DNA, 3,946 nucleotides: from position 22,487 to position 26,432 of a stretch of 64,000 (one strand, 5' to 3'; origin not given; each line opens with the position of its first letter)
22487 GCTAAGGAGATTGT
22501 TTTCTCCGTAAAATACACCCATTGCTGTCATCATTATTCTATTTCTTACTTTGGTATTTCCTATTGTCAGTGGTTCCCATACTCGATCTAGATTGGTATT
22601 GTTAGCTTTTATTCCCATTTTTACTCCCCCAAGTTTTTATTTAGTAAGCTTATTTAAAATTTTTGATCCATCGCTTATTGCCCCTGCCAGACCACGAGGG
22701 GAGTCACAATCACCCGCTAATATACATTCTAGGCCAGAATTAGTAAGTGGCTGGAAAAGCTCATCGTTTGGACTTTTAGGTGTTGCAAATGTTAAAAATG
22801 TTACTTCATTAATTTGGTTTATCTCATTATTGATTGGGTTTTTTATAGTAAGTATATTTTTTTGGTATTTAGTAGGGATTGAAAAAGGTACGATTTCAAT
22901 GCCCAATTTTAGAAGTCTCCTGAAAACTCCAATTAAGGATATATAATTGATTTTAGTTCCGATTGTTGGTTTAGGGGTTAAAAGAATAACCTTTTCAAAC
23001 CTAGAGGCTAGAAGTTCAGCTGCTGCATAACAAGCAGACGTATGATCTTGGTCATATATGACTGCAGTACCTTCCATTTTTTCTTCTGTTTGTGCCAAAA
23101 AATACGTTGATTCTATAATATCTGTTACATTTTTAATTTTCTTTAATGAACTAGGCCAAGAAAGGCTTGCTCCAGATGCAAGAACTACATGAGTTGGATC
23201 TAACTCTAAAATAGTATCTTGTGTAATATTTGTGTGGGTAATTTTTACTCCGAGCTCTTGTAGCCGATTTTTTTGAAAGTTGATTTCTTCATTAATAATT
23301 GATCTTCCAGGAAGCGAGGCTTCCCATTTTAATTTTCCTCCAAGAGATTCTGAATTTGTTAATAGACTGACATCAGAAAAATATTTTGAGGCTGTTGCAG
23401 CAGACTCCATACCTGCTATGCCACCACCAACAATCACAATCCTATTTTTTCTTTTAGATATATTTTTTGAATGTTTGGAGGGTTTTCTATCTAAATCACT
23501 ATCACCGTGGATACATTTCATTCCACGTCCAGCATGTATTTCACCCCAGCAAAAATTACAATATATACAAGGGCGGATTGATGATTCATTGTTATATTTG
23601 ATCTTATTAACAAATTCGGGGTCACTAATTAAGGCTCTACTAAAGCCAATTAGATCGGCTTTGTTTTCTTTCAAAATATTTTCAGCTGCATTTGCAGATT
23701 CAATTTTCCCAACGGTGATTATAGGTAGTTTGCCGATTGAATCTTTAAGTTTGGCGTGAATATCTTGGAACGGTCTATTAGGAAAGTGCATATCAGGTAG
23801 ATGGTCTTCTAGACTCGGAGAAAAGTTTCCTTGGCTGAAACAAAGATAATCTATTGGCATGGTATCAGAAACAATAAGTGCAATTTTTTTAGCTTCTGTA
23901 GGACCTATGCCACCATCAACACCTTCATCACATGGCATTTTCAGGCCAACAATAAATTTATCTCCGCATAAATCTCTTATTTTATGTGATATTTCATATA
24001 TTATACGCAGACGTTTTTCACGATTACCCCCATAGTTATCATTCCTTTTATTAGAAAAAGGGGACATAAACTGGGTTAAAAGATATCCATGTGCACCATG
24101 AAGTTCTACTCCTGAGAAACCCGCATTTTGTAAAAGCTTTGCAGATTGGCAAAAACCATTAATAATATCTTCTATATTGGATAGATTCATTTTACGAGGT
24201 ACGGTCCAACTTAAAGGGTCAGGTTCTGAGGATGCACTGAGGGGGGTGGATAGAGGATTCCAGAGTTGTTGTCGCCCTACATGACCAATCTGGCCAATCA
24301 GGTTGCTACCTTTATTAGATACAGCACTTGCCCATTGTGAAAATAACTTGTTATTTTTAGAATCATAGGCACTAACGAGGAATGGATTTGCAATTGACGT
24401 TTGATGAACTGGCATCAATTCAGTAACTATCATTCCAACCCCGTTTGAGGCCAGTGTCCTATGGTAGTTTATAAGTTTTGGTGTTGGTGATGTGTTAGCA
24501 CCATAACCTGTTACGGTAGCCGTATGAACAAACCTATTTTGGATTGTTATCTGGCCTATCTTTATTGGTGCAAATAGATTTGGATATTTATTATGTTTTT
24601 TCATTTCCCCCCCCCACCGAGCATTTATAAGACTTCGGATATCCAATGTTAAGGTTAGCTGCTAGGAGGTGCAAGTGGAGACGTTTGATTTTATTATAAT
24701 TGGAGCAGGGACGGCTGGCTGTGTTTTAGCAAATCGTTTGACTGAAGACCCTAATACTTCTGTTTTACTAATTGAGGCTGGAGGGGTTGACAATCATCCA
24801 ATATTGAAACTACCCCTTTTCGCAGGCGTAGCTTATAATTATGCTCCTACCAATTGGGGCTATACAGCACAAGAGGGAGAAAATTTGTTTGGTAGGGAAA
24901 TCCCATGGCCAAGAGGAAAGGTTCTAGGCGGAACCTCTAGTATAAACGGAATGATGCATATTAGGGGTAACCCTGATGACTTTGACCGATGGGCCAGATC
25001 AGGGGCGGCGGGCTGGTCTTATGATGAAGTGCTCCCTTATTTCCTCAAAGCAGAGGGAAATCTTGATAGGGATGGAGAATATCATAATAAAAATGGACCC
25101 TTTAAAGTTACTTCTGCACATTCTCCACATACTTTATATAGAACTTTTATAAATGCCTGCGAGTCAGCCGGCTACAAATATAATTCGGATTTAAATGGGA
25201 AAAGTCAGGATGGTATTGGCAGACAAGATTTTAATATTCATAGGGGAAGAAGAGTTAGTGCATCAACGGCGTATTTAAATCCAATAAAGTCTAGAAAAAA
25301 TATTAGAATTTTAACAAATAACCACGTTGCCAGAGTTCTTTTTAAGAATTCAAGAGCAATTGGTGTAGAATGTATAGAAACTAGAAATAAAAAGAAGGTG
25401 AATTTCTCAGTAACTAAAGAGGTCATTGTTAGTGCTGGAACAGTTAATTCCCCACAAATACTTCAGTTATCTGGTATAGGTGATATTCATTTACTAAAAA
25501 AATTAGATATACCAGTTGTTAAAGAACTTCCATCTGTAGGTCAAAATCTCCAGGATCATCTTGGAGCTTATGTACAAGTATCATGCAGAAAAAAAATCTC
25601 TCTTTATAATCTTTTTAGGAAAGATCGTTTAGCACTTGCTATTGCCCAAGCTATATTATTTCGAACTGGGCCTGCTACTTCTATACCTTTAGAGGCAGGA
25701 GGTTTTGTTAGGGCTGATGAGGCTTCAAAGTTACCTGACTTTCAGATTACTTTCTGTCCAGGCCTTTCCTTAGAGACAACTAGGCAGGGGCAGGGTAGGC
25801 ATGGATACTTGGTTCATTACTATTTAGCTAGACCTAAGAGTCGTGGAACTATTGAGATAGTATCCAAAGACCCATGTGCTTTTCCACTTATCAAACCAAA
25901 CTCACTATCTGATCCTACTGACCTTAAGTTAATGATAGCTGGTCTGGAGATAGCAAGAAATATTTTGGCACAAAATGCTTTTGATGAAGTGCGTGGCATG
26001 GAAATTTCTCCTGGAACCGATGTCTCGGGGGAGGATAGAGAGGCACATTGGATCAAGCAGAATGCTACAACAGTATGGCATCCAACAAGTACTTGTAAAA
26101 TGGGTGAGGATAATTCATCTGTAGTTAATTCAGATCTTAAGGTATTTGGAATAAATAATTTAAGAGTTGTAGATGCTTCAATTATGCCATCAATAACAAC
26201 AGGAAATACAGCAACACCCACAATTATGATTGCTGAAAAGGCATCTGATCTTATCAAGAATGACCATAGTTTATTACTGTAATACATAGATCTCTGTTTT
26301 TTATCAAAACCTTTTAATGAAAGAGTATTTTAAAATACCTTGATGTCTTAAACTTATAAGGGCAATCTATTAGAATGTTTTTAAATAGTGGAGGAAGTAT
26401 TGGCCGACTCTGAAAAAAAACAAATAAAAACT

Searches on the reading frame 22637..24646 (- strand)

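Call 35: search_protein_families(library=pfam, proteins=[window:22637-24646:-], max_evalue=0.00001)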
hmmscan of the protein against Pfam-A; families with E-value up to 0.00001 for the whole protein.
window:22637-24646:- (669 aa): 2 families
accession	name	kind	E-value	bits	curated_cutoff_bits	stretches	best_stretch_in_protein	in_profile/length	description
PF00724.26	Oxidored_FMN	-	2.3e-55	188.7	27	1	24-353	2-339/342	NADH:flavin oxidoreductase / NADH oxidase family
PF07992.20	Pyr_redox_2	-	1.2e-08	35.2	26.1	0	397-435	142-177/291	Pyridine nucleotide-disulphide oxidoreductase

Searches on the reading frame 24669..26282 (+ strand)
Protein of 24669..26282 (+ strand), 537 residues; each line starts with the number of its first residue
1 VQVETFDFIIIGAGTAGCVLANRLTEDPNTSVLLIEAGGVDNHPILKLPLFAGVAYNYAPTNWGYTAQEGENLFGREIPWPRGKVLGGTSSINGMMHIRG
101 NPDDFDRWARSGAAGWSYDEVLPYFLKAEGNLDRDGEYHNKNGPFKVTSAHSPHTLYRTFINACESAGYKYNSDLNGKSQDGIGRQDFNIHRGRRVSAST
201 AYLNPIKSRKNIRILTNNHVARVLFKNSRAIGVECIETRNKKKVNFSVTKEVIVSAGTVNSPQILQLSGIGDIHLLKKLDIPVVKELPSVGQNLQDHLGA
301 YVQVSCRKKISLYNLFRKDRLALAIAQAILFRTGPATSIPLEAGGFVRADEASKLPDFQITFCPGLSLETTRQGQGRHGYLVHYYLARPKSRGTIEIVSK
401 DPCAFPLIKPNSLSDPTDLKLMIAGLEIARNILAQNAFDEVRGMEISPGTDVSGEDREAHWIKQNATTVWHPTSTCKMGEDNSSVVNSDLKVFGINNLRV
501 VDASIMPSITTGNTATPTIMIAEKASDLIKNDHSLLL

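Call 35: search_protein_families(library=pfam, proteins=[window:24669-26282:+], max_evalue=0.00001)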
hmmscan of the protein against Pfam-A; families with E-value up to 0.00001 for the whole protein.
window:24669-26282:+ (537 aa): 2 families
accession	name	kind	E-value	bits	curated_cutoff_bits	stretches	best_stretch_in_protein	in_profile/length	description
PF00732.25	GMC_oxred_N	-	1.2e-52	179.4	23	1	6-298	1-217/218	GMC oxidoreductase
PF05199.19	GMC_oxred_C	-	7.4e-37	127.4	24.6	1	389-522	1-139/139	GMC oxidoreductase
